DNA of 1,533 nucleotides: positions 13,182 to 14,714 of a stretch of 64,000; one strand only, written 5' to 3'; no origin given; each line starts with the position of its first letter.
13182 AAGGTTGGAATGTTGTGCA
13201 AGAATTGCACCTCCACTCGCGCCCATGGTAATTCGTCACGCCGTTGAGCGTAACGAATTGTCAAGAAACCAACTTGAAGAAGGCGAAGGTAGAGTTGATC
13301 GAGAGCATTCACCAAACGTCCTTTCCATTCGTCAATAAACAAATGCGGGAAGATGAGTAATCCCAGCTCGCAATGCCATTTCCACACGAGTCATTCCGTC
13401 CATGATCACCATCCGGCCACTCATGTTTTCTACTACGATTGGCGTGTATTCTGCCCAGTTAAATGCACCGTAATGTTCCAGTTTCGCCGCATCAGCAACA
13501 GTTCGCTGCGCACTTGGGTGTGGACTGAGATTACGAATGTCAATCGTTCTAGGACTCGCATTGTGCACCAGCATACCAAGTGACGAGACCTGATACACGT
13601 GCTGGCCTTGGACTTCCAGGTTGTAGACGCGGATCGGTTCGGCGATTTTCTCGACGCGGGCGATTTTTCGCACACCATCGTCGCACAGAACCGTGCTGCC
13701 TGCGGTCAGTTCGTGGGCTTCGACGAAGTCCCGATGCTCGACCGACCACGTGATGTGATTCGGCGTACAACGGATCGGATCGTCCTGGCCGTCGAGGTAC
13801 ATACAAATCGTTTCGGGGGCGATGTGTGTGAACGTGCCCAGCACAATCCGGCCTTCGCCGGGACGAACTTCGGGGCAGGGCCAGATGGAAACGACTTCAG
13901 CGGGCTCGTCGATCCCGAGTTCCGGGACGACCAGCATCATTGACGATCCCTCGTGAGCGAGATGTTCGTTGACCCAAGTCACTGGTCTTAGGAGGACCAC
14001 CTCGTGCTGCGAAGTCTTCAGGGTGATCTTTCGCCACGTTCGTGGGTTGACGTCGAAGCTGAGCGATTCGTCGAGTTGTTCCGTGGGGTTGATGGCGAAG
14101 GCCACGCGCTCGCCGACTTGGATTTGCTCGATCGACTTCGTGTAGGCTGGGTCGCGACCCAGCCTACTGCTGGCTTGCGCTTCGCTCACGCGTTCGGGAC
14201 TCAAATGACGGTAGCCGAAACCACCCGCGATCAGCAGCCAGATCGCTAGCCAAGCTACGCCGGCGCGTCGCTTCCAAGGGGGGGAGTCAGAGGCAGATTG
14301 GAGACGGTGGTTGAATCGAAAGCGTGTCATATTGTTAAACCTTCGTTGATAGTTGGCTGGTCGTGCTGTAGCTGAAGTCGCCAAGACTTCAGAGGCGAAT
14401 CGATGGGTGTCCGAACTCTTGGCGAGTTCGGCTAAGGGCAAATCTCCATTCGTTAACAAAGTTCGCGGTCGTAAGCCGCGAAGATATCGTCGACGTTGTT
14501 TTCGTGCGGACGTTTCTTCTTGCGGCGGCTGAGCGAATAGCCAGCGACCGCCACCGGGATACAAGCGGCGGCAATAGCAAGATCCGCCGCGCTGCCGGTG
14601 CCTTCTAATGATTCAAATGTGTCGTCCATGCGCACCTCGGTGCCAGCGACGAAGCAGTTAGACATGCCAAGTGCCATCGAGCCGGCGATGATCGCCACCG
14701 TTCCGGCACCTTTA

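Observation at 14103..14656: Hint domain split between two ORFs at a two-TM-helix insertion (natural split, frameshift, or membrane-embedded Hint?)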

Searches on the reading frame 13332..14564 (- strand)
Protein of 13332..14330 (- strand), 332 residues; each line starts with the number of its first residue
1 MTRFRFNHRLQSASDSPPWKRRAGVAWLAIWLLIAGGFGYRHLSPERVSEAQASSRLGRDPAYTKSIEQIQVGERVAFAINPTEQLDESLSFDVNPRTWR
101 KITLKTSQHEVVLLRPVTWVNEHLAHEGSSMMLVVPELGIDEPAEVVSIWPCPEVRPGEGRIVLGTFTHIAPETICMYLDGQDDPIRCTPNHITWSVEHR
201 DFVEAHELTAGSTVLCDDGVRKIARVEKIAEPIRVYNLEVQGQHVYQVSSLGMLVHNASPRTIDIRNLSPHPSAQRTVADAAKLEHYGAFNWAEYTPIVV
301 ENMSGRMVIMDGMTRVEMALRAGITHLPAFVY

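Call 3: search_protein_families(library=pfam, proteins=[window:13332-14330:-, window:13332-14564:-], max_evalue=1)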
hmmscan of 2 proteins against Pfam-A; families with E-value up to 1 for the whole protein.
window:13332-14330:- (332 aa): 2 families
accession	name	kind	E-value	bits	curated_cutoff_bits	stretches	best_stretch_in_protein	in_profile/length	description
PF07591.16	PT-HINT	-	2.2e-08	34.9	27.7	1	166-258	38-137/137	Pretoxin HINT domain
PF14890.11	Intein_splicing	-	0.0022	18.3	35.8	1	216-257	115-155/155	Intein splicing domain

window:13332-14564:- (410 aa): 2 families
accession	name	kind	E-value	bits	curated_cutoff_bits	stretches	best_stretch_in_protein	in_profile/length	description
PF07591.16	PT-HINT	-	3.5e-08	34.2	27.7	1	244-336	38-137/137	Pretoxin HINT domain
PF14890.11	Intein_splicing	-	0.0039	17.4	35.8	1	295-335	116-155/155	Intein splicing domain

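Call 4: search_protein_families(library=ncbifam, proteins=[window:13332-14330:-], max_evalue=1)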
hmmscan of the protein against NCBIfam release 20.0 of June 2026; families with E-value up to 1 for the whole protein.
window:13332-14330:- (332 aa): 0 families

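Call 5: find_homologous_proteins(query=window:13332-14330:-)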
Query window:13332-14330:- (332 aa): 33 proteins with E <= 0.001 among 1859 candidates.
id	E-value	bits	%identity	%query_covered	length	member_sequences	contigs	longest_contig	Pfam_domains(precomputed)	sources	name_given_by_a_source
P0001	4.1e-129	449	88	66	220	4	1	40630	-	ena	-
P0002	7.1e-126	438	73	78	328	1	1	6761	PF07591.16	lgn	-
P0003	1.0e-121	425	67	84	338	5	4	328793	PF07591.16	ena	-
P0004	6.1e-118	412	69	78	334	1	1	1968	PF07591.16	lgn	-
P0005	8.7e-112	392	66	78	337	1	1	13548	PF07591.16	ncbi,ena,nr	ncbi:MAG: polymorphic toxin-type HINT domain-containing protein [Planctomycetota bacterium]|nr:polym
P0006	1.2e-106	375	62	85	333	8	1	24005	PF07591.16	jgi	jgi:hypothetical protein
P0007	4.6e-105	370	63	78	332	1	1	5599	PF07591.16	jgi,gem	-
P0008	6.1e-105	370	81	61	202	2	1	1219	PF07591.16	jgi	jgi:hypothetical protein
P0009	4.2e-99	350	62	77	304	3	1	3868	PF07591.16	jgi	-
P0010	3.7e-98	347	62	76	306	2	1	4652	PF07591.16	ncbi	-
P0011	3.1e-84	301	54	78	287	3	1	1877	PF07591.16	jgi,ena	-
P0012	8.0e-84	300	54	78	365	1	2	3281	PF07591.16,PF15650.14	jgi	-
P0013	8.3e-79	284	80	47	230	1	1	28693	PF07591.16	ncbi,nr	ncbi:MAG: hypothetical protein KDB05_10740 [Planctomycetales bacterium]|nr:hypothetical protein [Pla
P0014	9.7e-78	280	50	78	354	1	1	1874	PF07591.16,PF14890.12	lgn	-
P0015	3.5e-74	268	79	45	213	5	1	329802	PF07591.16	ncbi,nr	ncbi:MAG: hypothetical protein H6823_11480 [Planctomycetaceae bacterium]|nr:hypothetical protein [Pl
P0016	1.8e-62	230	48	71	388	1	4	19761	PF07591.16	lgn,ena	-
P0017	9.1e-62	228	44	76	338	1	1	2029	PF07591.16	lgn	-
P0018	1.8e-58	217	41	92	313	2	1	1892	PF07591.16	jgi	jgi:hypothetical protein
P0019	3.7e-56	209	49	66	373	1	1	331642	-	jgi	-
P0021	1.9e-48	184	87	29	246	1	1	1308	PF07591.16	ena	-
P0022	1.5e-40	158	44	59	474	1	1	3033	PF07591.16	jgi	-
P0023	5.1e-40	156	40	73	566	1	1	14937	PF14040.12,PF07591.16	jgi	-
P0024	1.2e-39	155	44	57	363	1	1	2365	PF07591.16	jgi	jgi:hypothetical protein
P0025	4.1e-37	147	41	58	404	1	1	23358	PF07591.16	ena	-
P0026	9.5e-33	132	38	71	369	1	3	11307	PF07591.16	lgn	-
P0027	7.2e-32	129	36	77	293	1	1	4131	PF07591.16,PF14890.12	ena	-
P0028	6.0e-31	126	42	53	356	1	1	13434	PF07591.16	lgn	-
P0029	3.3e-24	104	36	58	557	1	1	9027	PF07591.16,PF14890.12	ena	-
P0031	1.1e-11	63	30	39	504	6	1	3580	PF07591.16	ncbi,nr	ncbi:MAG: hypothetical protein JNK57_21545 [Planctomycetaceae bacterium]|nr:hypothetical protein [Pl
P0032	1.4e-9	56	28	58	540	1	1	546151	PF07591.16,PF25023.2,PF13403.12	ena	-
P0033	5.3e-7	48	27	70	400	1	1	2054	PF07591.16,PF14890.12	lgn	-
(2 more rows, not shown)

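Call 8: find_encoding_contigs(protein=P0003, flank=6000, max_places=4)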
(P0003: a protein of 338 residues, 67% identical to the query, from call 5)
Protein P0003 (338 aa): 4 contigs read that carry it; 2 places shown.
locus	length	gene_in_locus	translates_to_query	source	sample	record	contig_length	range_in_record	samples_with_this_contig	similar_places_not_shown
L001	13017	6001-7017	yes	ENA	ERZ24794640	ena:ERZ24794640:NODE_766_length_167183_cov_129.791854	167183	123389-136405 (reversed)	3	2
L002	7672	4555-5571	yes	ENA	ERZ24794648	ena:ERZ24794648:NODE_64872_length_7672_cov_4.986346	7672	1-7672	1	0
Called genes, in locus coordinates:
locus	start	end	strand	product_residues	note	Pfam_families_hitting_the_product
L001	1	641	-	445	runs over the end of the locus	PF02687:FtsX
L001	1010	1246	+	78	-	-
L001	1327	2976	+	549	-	-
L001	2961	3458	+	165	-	-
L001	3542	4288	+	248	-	PF07591:PT-HINT (faint)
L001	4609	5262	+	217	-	-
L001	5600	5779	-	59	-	-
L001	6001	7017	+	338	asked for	PF07591:PT-HINT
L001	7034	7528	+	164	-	PF09346:SMI1_KNR4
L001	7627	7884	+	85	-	-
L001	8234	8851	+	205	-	-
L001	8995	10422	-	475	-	PF07690:MFS_1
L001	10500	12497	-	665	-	PF00664:ABC_membrane, PF00005:ABC_tran, PF02463:SMC_N (faint)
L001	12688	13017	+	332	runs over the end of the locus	PF01370:Epimerase, PF04321:RmlD_sub_bind, PF16363:GDP_Man_Dehyd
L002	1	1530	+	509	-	?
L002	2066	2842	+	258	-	PF07591:PT-HINT (faint)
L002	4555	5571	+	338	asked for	PF07591:PT-HINT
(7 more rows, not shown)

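Call 9: find_encoding_contigs(protein=P0005, flank=6000, max_places=3)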
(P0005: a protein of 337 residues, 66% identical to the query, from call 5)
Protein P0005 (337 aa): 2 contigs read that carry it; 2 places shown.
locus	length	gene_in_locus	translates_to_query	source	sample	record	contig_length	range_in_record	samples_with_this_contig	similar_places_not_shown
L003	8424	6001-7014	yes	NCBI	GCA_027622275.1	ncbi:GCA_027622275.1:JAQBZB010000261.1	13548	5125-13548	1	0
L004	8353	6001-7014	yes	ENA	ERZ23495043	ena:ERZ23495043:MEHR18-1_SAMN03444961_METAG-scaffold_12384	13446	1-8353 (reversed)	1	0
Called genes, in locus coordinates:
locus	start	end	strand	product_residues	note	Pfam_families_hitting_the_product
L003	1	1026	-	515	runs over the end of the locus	PF08666:SAF, PF04295:GD_AH_second, PF20629:GD_AH_C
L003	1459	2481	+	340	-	PF01850:PIN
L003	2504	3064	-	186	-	PF07638:Sigma70_ECF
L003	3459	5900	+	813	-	-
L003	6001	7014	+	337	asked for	PF07591:PT-HINT (weak)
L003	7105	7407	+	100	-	-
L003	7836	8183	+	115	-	PF22480:DUF6984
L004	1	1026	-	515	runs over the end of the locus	PF08666:SAF, PF04295:GD_AH_second, PF20629:GD_AH_C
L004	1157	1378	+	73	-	-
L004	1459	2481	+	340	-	PF01850:PIN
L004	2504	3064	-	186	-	PF07638:Sigma70_ECF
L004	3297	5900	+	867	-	-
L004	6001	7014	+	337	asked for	PF07591:PT-HINT (weak)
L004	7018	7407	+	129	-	-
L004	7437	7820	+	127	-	-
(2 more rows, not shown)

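Call 12: find_encoding_contigs(protein=P0023, flank=8000, max_places=3)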
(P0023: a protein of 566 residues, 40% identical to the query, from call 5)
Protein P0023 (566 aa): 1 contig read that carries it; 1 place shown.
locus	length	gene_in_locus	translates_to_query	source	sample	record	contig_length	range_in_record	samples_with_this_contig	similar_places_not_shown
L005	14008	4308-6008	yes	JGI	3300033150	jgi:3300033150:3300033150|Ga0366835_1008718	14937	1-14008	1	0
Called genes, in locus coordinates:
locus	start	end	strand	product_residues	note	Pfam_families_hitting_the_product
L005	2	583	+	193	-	?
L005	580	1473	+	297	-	-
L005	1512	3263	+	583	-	PF07591:PT-HINT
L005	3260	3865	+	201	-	-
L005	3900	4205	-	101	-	-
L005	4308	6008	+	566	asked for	PF07591:PT-HINT, PF14040:DNase_NucA_NucB (weak)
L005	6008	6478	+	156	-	PF11033:ComJ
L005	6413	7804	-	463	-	PF05943:VipB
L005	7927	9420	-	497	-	PF05943:VipB, PF18945:VipB_2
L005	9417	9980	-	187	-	PF05591:T6SS_VipA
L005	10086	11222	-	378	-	PF06812:ImpA_N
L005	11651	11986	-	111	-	PF05936:T6SS_VasE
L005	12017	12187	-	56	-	-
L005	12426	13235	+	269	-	PF14237:GYF_2 (weak)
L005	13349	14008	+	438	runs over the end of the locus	PF00109:ketoacyl-synt, PF02801:Ketoacyl-synt_C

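Call 13: find_encoding_contigs(protein=P0022, flank=8000, max_places=3)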
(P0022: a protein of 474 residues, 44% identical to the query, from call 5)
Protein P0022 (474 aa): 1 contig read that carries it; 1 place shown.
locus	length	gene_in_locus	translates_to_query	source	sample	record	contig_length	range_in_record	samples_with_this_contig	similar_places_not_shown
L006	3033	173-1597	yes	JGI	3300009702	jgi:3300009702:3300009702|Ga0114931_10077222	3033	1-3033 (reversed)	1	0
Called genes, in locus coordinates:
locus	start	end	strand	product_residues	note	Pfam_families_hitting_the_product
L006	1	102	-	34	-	?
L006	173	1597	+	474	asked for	PF07591:PT-HINT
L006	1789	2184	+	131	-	-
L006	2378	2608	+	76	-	PF13384:HTH_23 (weak)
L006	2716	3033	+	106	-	?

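Call 14: find_encoding_contigs(protein=P0019, flank=10000, max_places=3)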
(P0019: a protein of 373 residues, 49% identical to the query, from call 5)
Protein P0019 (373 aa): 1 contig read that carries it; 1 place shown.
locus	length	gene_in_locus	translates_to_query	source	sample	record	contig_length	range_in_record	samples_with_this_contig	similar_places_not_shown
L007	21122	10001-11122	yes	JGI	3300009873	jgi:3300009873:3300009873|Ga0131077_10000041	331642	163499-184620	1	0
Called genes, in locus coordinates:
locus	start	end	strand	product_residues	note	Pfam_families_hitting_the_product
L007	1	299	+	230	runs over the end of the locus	PF00318:Ribosomal_S2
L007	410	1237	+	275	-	PF25025:EF-Ts_N (weak), PF00889:EF_TS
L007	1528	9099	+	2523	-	PF17892:Cadherin_5, PF17963:Big_9, PF05593:RHS_repeat, PF25023:TEN_YD-shell, PF05593:RHS_repeat, PF25023:TEN_YD-shell, PF05593:RHS_repeat, PF25023:TEN_YD-shell, +3 more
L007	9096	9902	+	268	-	PF07719:TPR_2 (faint), PF00515:TPR_1 (faint), PF13181:TPR_8 (faint), PF13374:TPR_10 (faint), PF13424:TPR_12, PF17874:TPR_MalT, PF13424:TPR_12 (weak)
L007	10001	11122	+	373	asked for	-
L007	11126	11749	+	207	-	-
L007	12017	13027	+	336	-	-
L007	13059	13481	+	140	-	-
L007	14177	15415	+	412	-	-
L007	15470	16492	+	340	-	PF01261:AP_endonuc_2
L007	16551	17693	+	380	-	PF01408:GFO_IDH_MocA, PF02894:GFO_IDH_MocA_C, PF22725:GFO_IDH_MocA_C3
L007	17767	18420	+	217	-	-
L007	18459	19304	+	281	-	PF01261:AP_endonuc_2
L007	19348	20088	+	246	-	PF04079:SMC_ScpB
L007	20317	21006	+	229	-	PF00834:Ribul_P_3_epim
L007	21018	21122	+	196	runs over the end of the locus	PF00300:His_Phos_1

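Call 19: find_related_loci(query=A1, collection=genome_contigs, flank=10000)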
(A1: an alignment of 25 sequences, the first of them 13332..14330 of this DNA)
Query A1 (332 aa) in genome_contigs; peptide patterns used: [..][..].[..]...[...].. (x = any residue, [..] = any of these).
58 stretches matched a pattern; 44 encode a relative of the query (tblastn E <= 1e-3); 40 distinct loci.
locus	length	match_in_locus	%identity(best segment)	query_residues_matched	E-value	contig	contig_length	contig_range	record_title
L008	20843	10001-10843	67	1-278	1e-127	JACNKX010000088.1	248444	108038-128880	MAG: Planctomycetota bacterium isolate NIOZ-UU7 NIOZ-UU_NODE_8_length_248444_cov_12.4769, whole genome shotgun sequence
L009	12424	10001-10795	66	1-260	1e-115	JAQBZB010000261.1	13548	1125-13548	MAG: Planctomycetota bacterium isolate casp150-mb.46 NODE_11708_length_13548_cov_0.138895, whole genome shotgun sequence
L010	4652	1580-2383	62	20-280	2e-106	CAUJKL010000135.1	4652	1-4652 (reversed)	MAG: Planctomycetota bacterium isolate KLAP164 genome assembly, contig: KLAP164_458326, whole genome shotgun sequence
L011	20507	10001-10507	77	93-262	6e-84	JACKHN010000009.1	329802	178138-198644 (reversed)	MAG: Planctomycetaceae bacterium isolate HK-STAS-PLAN-19 HK-STAS-PLAN-19_9, whole genome shotgun sequence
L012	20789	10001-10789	52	1-259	4e-81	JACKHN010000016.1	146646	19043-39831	MAG: Planctomycetaceae bacterium isolate HK-STAS-PLAN-19 HK-STAS-PLAN-19_16, whole genome shotgun sequence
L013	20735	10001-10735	41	21-260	8e-48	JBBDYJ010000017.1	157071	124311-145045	MAG: Pirellulales bacterium isolate LejiaD_65_107 Lejia_D_205_length_157071_cov_64, whole genome shotgun sequence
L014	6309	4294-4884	43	67-259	8e-46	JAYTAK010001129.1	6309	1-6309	MAG: Candidatus Kuenenia sp. isolate GFS_13877 GFS_13877_1128, whole genome shotgun sequence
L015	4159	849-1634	37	20-272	7e-45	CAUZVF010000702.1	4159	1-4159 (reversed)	MAG: Planctomycetota bacterium isolate CB6_Bottom.34 genome assembly, contig: Ga0310122_10017970, whole genome shotgun s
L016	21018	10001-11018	52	2-330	1e-96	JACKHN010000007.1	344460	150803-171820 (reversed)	MAG: Planctomycetaceae bacterium isolate HK-STAS-PLAN-19 HK-STAS-PLAN-19_7, whole genome shotgun sequence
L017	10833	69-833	35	19-259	6e-41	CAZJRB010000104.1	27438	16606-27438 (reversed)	MAG TPA_asm: uncultured Planctomycetaceae bacterium isolate binchicken_co334_128 genome assembly, contig: NODE_2825_leng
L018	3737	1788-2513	36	23-260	8e-40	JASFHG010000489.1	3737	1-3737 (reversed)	MAG: Planctomycetia bacterium isolate D0608M12metaG_sub_Bin_194 D0608M12metaG_FD_scaffold_3358_c1, whole genome shotgun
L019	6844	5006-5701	34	53-269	2e-32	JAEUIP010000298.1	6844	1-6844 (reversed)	MAG: Planctomycetaceae bacterium isolate new MAG-46 NODE_298_length_6844_cov_3.657012, whole genome shotgun sequence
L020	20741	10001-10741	35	26-263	8e-32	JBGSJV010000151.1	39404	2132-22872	MAG: Pirellulaceae bacterium isolate JTS-AC165 k141_1108450, whole genome shotgun sequence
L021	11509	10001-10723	33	17-261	3e-31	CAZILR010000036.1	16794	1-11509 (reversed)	MAG TPA_asm: uncultured Planctomyces sp. isolate SRP302895_co1_459 genome assembly, contig: NODE_6470_length_16794_cov_5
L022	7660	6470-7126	34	61-258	2e-27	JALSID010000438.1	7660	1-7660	MAG: Planctomycetota bacterium isolate 354-166_metabat2_scaf2bin.013 354-166_scaffold_9351_c1, whole genome shotgun sequ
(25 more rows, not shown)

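Call 29: find_related_loci(query=A1, collection=metagenome_contigs, flank=6000)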
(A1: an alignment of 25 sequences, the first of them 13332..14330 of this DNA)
Query A1 (332 aa) in metagenome_contigs; peptide patterns used: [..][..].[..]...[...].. (x = any residue, [..] = any of these).
46 stretches matched a pattern; 23 encode a relative of the query (tblastn E <= 1e-3); 23 distinct loci.
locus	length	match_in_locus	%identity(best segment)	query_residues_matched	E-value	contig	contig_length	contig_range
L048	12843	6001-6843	67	1-278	3e-128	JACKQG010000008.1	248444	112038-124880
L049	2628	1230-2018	52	1-259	1e-83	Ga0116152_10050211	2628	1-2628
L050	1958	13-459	57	111-259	2e-53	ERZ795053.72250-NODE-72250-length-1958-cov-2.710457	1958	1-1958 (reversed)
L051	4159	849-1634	37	20-272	1e-45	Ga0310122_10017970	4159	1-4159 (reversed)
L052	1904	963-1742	39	11-259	5e-43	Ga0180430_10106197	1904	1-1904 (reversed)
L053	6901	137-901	36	19-259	9e-42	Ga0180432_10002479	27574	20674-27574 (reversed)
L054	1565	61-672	43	64-262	2e-42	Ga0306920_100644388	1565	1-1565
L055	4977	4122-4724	40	65-259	6e-40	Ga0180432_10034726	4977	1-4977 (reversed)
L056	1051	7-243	82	184-262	2e-40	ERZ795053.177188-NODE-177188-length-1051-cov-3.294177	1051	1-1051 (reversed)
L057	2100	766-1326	43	87-270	2e-38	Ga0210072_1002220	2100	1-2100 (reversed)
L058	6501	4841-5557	32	17-259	9e-31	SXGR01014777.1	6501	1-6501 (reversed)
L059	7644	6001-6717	32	17-259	9e-31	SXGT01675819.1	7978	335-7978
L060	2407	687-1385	33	64-279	1e-28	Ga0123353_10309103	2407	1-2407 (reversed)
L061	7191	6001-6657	34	61-258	5e-28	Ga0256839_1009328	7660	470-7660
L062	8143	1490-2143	34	61-257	4e-27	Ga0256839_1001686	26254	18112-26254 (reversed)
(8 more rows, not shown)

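Call 30: find_encoding_contigs(protein=P0001, flank=5000, max_places=2)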
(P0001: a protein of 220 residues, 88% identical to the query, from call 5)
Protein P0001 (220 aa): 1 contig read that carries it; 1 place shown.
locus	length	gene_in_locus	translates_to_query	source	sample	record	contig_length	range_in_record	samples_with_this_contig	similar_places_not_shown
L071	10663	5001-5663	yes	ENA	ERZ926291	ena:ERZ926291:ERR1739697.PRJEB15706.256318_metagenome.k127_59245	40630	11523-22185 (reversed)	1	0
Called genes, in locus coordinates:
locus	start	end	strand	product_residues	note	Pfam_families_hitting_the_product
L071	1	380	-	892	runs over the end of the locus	PF13491:FtsK_4TM, PF17854:FtsK_alpha, PF01580:FtsK_SpoIIIE, PF12846:AAA_10 (faint), PF09397:FtsK_gamma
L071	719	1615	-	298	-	PF01509:TruB_N, PF16198:TruB_C_2 (weak)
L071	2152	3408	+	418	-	-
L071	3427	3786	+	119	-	-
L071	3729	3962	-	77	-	-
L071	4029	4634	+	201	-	PF07591:PT-HINT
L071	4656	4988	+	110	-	-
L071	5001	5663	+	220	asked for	-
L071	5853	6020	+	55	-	-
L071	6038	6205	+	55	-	-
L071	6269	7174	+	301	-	-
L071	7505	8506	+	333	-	PF00490:ALAD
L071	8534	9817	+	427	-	PF00202:Aminotran_3, PF00155:Aminotran_1_2 (faint)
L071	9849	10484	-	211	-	PF00814:TsaD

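Call 31: find_encoding_contigs(protein=P0006, flank=5000, max_places=2)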
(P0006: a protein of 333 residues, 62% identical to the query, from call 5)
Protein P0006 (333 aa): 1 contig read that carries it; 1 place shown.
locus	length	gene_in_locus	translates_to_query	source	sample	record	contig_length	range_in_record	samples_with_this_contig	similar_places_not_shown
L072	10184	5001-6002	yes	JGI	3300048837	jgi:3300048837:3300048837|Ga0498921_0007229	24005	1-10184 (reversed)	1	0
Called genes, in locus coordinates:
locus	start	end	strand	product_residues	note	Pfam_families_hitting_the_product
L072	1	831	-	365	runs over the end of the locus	PF13485:Peptidase_MA_2 (faint), PF07607:DUF1570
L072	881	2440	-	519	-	-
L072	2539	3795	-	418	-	PF00764:Arginosuc_synth, PF20979:Arginosuc_syn_C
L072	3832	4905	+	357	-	-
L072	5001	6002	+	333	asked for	PF07591:PT-HINT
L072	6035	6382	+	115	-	PF22480:DUF6984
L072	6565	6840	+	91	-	-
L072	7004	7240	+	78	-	-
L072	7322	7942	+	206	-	-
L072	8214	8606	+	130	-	-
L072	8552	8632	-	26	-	-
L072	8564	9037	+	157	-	-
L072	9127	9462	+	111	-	-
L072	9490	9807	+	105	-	PF00772:DnaB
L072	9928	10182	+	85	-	?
